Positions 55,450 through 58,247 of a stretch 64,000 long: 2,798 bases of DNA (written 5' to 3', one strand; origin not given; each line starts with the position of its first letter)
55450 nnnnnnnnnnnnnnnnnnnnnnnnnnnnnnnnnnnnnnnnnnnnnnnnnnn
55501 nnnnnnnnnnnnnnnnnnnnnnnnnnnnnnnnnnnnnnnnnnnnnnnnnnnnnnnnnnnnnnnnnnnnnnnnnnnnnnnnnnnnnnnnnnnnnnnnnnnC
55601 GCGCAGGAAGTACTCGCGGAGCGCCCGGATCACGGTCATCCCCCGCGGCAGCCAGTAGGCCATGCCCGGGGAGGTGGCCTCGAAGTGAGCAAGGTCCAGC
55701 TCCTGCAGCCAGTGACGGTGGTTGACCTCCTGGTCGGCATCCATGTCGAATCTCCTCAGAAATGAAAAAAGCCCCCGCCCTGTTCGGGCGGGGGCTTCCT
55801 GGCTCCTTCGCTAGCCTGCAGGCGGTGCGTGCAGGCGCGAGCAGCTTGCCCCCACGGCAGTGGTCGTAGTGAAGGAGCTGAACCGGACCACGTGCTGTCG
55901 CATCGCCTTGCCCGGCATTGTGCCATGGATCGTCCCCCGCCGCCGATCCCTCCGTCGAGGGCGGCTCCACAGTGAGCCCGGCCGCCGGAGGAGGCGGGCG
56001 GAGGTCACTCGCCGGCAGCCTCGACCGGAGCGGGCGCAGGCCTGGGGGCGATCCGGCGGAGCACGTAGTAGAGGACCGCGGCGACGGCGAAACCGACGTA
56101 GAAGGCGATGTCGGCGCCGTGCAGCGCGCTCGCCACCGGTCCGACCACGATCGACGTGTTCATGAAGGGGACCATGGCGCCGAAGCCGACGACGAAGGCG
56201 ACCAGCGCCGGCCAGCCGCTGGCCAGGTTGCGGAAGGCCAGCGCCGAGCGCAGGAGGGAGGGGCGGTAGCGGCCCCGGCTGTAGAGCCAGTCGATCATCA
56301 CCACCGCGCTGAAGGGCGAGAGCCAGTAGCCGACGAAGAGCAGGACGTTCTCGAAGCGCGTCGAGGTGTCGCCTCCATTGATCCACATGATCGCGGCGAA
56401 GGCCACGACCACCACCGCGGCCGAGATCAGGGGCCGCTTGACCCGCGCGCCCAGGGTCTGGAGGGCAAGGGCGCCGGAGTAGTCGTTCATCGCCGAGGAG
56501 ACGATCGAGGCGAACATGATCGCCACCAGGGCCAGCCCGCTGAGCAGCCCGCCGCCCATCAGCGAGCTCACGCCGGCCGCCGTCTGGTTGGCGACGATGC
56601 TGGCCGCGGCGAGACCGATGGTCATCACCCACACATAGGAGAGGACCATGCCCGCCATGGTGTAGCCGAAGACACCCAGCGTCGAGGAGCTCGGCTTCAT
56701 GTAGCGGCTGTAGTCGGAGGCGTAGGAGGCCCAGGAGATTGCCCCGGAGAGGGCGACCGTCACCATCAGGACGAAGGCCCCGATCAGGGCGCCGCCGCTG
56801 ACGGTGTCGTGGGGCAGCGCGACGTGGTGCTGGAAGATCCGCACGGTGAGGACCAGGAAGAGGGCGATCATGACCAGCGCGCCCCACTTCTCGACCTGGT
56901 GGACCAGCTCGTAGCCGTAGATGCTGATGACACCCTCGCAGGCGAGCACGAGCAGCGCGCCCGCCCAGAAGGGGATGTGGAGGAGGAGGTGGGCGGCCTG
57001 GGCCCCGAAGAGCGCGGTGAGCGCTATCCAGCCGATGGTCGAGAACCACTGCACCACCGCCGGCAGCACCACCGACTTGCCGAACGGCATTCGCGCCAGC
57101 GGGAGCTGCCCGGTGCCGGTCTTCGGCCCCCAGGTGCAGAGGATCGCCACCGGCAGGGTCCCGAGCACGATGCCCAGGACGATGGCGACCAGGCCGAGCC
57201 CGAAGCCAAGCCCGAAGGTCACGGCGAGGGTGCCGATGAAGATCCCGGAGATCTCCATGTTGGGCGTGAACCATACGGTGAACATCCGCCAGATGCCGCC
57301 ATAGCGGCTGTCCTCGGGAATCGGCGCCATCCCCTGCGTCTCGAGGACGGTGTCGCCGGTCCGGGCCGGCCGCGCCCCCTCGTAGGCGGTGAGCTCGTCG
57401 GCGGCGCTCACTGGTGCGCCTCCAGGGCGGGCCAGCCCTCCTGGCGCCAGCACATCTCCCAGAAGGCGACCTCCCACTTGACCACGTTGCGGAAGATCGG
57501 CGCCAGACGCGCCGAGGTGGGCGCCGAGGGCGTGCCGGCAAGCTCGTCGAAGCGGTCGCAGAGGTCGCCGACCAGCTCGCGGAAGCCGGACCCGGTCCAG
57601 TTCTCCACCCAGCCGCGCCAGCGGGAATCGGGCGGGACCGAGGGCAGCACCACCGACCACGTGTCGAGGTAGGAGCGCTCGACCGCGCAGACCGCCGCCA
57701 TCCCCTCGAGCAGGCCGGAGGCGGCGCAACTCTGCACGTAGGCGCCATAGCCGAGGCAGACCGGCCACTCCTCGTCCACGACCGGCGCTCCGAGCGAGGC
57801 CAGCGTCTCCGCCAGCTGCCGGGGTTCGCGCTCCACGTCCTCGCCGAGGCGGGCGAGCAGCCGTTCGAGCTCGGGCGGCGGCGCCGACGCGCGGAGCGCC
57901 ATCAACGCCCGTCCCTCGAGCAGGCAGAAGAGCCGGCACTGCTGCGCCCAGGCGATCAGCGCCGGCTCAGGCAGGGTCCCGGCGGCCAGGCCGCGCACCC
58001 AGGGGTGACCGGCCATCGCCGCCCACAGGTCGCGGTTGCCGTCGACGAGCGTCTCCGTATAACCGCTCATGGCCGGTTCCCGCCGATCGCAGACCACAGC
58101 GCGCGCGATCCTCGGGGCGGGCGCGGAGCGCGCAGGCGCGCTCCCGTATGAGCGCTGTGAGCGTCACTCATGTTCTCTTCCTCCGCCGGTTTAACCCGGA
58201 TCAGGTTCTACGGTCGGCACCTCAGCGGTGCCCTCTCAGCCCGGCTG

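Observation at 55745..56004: Thr-codon leader peptide plus terminator: candidate threonine-sensing attenuator controlling the ThrRS-like gene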

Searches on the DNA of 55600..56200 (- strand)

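Call 4: search_rna_families(source=window, start=55600, end=56200, threshold=evalue, max_evalue=10, show_alignments=3)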
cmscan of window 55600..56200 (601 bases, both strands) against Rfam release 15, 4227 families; matches with E-value up to 10: 22.
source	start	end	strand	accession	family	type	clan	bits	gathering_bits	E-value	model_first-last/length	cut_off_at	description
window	55762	55917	-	RF02609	BSR0602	Gene; sRNA;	-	25.4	191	0.0013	1-169/169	no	Brucella sRNA 0602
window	55764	55878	-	RF00506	Thr_leader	Cis-reg; leader;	-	23.5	55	0.043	1-118/118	no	Threonine operon leader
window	55765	55856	-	RF01772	rnk_pseudo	Cis-reg; leader;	-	22.1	55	0.23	1-108/108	no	Pseudomonas rnk leader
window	55766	55840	-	RF02790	sodF_sRNA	Gene; sRNA;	-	21.1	46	0.64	1-90/90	no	sodF sRNA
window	55732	55799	+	RF02450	ncr1175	Gene; sRNA;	-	19.8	60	0.45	1-110/110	no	Bacillus sRNA ncr1175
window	55768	55799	+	RF00502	TCV_Pr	Cis-reg;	-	18.9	40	0.5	1-34/34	no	Turnip crinkle virus (TCV) core promoter hairpin (Pr)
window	55765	55838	-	RF02837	anti-hemB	Gene; sRNA;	-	18.8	49.5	0.072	1-81/81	no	Burkholderia RNA 7 (anti-hemB)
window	55757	55793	-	RF02401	ClpQY_promoter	Cis-reg;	-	18.3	42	0.15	1-36/57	no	ClpQY promoter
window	55703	55799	+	RF00512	Leu_leader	Cis-reg; leader;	-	18.1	50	0.41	1-148/148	no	Leucine operon leader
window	55758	55800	-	RF00489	ctRNA_p42d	Gene; antisense;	-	17.7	50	0.58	1-46/46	no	ctRNA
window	55762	55892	-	RF01859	Phe_leader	Cis-reg; leader;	-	16.9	55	4.3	1-125/125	no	Phenylalanine leader peptide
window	55754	55800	+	RF01813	rdlD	Gene; antitoxin;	-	16.7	50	1.4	1-66/66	no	rdlD antitoxin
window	55763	55831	-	RF00021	Spot_42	Gene; sRNA;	-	16.6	80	1.6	1-115/115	no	Spot 42 RNA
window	55799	55880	-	RF00917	mir-708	Gene; miRNA;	CL00086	16.5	71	3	1-88/88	no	mir-708 microRNA precursor family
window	55736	55793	-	RF03538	Flavi_TBFV_CRE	Cis-reg;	-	16.2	60.5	9.2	1-106/106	no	Tick-borne Flavivirus 3' UTR cis-acting replication element (CRE)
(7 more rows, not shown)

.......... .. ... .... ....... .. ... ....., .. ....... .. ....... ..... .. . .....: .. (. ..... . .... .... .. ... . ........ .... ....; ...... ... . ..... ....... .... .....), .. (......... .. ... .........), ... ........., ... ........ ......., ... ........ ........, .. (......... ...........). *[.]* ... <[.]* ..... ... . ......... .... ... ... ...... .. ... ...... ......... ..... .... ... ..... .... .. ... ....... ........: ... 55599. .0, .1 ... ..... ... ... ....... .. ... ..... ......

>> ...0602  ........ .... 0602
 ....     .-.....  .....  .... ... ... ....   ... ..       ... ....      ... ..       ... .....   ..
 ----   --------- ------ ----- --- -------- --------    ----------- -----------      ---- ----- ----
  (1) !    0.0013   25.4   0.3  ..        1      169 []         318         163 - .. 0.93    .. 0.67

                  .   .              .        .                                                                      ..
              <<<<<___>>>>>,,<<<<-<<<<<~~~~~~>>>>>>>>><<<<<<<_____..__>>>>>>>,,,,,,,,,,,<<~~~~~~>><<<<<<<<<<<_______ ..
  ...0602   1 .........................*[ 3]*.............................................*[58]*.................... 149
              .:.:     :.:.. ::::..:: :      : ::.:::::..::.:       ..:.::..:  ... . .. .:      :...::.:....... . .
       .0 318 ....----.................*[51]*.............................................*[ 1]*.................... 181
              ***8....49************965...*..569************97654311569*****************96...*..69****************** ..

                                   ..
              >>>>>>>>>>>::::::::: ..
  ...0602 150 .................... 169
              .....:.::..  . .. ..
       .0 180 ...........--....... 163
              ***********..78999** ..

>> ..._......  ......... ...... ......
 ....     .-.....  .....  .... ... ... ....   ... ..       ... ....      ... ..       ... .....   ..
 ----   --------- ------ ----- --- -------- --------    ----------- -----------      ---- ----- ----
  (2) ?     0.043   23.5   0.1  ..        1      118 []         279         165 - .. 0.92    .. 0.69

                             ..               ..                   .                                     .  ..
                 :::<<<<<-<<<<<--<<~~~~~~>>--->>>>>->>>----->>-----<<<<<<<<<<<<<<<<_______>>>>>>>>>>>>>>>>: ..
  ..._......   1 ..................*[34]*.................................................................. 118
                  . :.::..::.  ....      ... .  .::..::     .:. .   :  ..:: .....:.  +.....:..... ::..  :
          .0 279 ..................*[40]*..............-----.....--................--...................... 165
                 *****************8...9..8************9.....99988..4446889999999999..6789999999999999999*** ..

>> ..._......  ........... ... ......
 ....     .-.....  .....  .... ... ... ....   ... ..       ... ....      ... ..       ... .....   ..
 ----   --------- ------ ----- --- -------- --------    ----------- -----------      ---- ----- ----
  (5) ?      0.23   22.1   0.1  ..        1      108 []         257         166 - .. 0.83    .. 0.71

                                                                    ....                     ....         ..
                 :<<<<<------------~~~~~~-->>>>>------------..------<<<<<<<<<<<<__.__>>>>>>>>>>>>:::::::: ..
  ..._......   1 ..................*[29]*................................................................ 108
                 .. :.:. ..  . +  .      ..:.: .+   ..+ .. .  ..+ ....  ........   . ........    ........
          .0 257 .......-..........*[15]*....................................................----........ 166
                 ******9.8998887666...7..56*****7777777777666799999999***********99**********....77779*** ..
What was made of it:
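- On Rfam RF00506 Thr_leader (enterobacterial thrL): The aligned part is mainly the terminator (call 4).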

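Call 70: build_rna_model(alignment_id=A2, structure=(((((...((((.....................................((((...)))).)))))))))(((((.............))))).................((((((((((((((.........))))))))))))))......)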
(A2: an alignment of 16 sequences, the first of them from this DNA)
Model R1 built from alignment A2 (16 sequences, 153 columns); structure: as given.
model positions 140; base pairs 32; branch points 2; effective number of sequences 2.75; information 0.59 bits per position. Calibrated on 0.2 Mb of random sequence (short: E-values are rough).
structure used (alignment columns):
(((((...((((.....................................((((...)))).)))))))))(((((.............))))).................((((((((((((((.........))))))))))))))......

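Call 71: search_with_rna_model(model_id=R1, sources=[window, L001, L004, L005, L006, L007, L008, L009, L010, L086, L166, L167, L168, L170, L171, L172, L174, L011, L012, L013, L014, L015, L016, L017, L018, L019, L020, L021, L022, L023, L024, L025, L026, L027, L028, L029, L030, L031, L032, L033, L034, L035, L036, L037, L038, L039, L040, L041, L042, L043, L044, L045, L046, L047, L048, L049, L050, L051, L052, L053, L054, L055, L056, L057, L058, L059, L060, L061, L062, L063, L064, L065, L066, L067, L068, L069, L070, L071, L072, L073, L074, L075, L076, L077, L078, L079, L080, L081, L082, L083, L084, L085], max_evalue=1, make_alignment=true)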
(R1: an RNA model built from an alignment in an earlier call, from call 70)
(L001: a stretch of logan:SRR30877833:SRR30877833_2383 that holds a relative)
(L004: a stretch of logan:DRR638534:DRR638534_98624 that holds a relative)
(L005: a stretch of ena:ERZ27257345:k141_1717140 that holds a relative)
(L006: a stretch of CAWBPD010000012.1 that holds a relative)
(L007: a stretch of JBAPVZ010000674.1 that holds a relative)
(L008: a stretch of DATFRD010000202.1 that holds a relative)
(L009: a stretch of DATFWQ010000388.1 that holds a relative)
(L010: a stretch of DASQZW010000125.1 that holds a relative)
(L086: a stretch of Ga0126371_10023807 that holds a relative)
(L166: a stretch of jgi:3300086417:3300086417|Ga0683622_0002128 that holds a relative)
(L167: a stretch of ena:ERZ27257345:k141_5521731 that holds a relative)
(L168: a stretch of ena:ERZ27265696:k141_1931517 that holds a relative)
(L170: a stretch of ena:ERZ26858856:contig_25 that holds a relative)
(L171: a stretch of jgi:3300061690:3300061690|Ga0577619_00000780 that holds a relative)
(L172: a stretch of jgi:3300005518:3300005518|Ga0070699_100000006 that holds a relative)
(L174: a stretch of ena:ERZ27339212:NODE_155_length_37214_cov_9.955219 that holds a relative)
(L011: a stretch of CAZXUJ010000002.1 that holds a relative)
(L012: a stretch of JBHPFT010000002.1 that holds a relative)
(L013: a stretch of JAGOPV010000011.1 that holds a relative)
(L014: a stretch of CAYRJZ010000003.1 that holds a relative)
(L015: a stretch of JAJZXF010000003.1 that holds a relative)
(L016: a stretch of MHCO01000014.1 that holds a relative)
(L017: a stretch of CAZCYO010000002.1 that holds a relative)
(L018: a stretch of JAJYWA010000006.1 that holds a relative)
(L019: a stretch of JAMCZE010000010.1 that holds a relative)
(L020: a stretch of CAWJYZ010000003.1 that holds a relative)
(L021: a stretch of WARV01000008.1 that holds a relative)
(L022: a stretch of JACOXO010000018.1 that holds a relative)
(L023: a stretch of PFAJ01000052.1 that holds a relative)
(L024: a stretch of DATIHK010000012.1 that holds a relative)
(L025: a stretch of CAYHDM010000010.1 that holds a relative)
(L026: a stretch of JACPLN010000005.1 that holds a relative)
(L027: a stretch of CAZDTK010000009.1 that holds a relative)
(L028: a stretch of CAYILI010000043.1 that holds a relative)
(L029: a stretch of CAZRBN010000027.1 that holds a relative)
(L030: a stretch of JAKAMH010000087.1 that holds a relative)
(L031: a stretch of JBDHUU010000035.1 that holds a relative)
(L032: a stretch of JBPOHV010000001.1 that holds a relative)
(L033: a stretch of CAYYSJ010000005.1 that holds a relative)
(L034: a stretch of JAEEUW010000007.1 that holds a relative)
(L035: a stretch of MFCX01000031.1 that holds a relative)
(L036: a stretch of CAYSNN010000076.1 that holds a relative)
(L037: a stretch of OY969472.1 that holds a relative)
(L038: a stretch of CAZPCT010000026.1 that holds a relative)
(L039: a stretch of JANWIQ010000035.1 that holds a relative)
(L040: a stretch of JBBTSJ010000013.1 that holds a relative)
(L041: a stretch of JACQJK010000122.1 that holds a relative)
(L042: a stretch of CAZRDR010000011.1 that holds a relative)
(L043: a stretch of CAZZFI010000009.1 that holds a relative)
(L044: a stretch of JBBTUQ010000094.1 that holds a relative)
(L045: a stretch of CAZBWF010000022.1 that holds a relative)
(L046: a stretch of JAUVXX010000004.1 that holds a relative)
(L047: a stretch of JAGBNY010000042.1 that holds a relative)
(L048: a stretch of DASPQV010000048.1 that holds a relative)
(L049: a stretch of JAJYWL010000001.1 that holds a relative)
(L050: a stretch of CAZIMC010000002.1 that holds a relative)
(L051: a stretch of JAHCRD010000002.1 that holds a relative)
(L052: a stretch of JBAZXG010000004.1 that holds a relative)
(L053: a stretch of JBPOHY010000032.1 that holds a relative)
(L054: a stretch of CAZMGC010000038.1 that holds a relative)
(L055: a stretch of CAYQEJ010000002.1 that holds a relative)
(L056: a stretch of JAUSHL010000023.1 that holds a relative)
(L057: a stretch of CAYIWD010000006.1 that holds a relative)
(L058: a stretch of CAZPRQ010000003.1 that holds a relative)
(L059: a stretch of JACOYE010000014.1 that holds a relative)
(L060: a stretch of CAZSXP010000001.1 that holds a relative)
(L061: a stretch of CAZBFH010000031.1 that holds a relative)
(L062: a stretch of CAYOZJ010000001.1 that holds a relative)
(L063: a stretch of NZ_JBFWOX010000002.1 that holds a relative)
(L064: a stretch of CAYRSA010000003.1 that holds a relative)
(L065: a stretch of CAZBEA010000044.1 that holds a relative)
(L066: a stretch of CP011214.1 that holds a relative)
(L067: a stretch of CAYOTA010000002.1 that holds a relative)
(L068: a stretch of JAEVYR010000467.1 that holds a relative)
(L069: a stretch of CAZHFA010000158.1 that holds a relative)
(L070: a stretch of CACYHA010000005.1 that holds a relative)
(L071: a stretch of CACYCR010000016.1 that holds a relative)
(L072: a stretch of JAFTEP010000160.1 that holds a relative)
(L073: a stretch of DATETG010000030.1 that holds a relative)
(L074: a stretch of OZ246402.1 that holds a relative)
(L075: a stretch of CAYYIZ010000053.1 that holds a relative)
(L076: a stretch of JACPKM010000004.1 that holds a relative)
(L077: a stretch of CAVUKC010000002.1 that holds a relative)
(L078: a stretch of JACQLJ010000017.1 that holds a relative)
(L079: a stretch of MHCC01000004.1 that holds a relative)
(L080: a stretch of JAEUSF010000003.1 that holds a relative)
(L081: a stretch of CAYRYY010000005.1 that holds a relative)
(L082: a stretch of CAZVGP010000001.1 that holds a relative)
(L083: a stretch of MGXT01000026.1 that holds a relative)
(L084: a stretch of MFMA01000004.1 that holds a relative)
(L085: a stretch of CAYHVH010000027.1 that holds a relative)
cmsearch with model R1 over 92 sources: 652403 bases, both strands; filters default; matches with E-value up to 1: 37.
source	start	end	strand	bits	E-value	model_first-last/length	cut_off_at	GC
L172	2844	2984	+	130.1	2.4e-23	1-140/140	no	0.7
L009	2822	2961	+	129.4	3.4e-23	1-140/140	no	0.71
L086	1327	1471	+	128.9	4.1e-23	1-140/140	no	0.68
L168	2844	2977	+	114.6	2.8e-20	1-140/140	no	0.72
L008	2072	2212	+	112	9.3e-20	1-140/140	no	0.77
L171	2839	2984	+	111.9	9.3e-20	1-140/140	no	0.74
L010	2770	2911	+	111.4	1.2e-19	1-140/140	no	0.77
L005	929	1070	+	108.2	5.1e-19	1-140/140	no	0.65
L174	2842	2983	+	107.7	6.4e-19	1-140/140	no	0.77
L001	470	614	+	106.8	9.8e-19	1-140/140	no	0.66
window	55761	55903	-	102.3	7.5e-18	1-140/140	no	0.66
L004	752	889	+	95.6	1.6e-16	1-140/140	no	0.67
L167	2860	2989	+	95.5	1.7e-16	1-140/140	no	0.72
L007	2841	2974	+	94.9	2.2e-16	1-140/140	no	0.71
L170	2850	2983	+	94.9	2.2e-16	1-140/140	no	0.71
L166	2837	2981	+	93.1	4.9e-16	1-140/140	no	0.7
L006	2856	2988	+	92.7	5.8e-16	1-140/140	no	0.69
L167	74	209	+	45.5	1.2e-06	1-140/140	no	0.69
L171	2939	3048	-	41.2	9e-06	1-140/140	no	0.7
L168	2932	3056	-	39.7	1.8e-05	1-140/140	no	0.68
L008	2169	2283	-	36.8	6.7e-05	1-140/140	no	0.69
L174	2937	3042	-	35.3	0.00013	1-140/140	no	0.7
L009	2918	3051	-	35.2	0.00014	1-140/140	no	0.66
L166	2943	2982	-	33.9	0.00024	95-134/140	no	0.6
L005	1032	1065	-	33.1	0.00035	101-134/140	no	0.68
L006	2945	3069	-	31.8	0.00065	1-140/140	no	0.63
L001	574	609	-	30.9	0.00094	101-134/140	no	0.67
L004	843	971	-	28.9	0.0024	1-140/140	no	0.63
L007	2938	2966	-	28.8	0.0025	104-132/140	no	0.79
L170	2947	2975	-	28.8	0.0025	104-132/140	no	0.79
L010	2875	2911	-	26.2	0.0082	96-134/140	no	0.7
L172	2946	2985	-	25.5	0.011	95-134/140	no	0.65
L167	2952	2989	-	23.3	0.031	96-134/140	no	0.68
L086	1429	1472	-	22.1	0.054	95-134/140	no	0.66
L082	72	156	+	17.3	0.48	1-140/140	no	0.6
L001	2929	3043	-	16.7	0.62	1-140/140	no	0.75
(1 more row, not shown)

Alignment A3: 37 matches aligned to the model, 265 columns, each read 5' to 3' on its own strand. Consensus structure (alignment columns), stored with it:
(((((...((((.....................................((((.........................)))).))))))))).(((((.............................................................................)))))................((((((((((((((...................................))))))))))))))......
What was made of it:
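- A covariance model scores the 17 family loci searched (16 distinct leaders plus L170, which carries a near-identical copy of L007's) at 93-130 bits; the best non-family thrS locus scores 17 bits (call 71).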

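Call 74: search_with_rna_model(model_id=R1, sources=[window, L001, L004, L005, L006, L007, L008, L009, L010, L086, L166, L167, L168, L171, L172, L174], max_evalue=1e-10, make_alignment=true)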
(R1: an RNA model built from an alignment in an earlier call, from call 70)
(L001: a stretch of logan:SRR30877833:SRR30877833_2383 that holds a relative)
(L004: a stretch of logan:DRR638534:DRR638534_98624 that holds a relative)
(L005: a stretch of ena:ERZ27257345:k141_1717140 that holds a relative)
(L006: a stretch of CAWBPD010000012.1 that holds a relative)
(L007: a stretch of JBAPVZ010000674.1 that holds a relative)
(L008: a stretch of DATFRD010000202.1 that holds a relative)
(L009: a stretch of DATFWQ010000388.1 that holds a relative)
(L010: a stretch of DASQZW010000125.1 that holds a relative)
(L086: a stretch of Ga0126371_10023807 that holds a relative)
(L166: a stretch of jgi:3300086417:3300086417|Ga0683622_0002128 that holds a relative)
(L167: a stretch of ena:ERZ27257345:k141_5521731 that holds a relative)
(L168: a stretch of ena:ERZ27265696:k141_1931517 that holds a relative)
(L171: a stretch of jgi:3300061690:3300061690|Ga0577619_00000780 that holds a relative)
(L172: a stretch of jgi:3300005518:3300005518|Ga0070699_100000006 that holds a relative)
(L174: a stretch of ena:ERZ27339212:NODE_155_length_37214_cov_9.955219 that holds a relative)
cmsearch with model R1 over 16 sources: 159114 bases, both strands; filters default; matches with E-value up to 1e-10: 16.
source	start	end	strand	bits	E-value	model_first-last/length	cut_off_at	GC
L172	2844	2984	+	130.1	6e-24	1-140/140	no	0.7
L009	2822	2961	+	129.4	8.2e-24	1-140/140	no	0.71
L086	1327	1471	+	128.9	9.9e-24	1-140/140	no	0.68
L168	2844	2977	+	114.6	6.9e-21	1-140/140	no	0.72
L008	2072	2212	+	112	2.3e-20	1-140/140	no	0.77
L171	2839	2984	+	111.9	2.3e-20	1-140/140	no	0.74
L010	2770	2911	+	111.4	2.9e-20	1-140/140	no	0.77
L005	929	1070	+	108.2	1.2e-19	1-140/140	no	0.65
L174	2842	2983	+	107.7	1.6e-19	1-140/140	no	0.77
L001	470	614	+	106.8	2.4e-19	1-140/140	no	0.66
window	55761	55903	-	102.3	1.8e-18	1-140/140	no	0.66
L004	752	889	+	95.6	3.9e-17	1-140/140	no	0.67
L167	2860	2989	+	95.5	4.1e-17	1-140/140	no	0.72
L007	2841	2974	+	94.9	5.4e-17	1-140/140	no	0.71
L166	2837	2981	+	93.1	1.2e-16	1-140/140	no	0.7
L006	2856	2988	+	92.7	1.4e-16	1-140/140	no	0.69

Alignment A4: 16 matches aligned to the model, 152 columns, each read 5' to 3' on its own strand. Consensus structure (alignment columns), stored with it:
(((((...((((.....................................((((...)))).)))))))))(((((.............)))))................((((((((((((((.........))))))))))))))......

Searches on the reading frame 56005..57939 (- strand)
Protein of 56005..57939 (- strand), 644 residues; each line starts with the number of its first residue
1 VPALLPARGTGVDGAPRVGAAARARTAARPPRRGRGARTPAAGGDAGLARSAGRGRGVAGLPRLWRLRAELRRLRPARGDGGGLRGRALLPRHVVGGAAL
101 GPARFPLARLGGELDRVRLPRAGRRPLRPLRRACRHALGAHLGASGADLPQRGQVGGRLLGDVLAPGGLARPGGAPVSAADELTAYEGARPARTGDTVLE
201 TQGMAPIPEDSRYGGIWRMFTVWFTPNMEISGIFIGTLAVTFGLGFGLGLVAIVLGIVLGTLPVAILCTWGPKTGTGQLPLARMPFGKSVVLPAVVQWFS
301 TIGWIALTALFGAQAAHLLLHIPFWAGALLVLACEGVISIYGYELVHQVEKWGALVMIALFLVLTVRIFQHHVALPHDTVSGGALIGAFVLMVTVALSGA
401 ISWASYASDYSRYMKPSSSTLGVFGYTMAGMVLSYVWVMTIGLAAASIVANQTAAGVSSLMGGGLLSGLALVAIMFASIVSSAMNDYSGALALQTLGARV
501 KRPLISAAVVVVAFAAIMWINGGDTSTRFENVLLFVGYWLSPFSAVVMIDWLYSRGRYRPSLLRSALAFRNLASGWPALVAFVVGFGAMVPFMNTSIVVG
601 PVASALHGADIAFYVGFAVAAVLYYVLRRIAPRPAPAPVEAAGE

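Call 8: search_protein_families(library=pfam, proteins=[window:56005-57939:-])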
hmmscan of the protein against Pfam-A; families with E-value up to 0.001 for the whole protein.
window:56005-57939:- (644 aa): 1 family
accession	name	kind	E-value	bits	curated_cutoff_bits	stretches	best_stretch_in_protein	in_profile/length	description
PF02133.21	Transp_cyt_pur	-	3e-37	128.9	23.5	1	206-616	1-440/440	Permease for cytosine/purines, uracil, thiamine, allantoin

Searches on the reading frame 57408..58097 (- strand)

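Call 8: search_protein_families(library=pfam, proteins=[window:57408-58097:-])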
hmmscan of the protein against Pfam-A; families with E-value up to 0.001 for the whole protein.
window:57408-58097:- (229 aa): 1 family
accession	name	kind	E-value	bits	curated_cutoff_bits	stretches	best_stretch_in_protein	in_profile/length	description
PF03070.21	TENA_THI-4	-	2.5e-12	47.5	22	1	22-218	5-209/210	TENA/THI-4/PQQC family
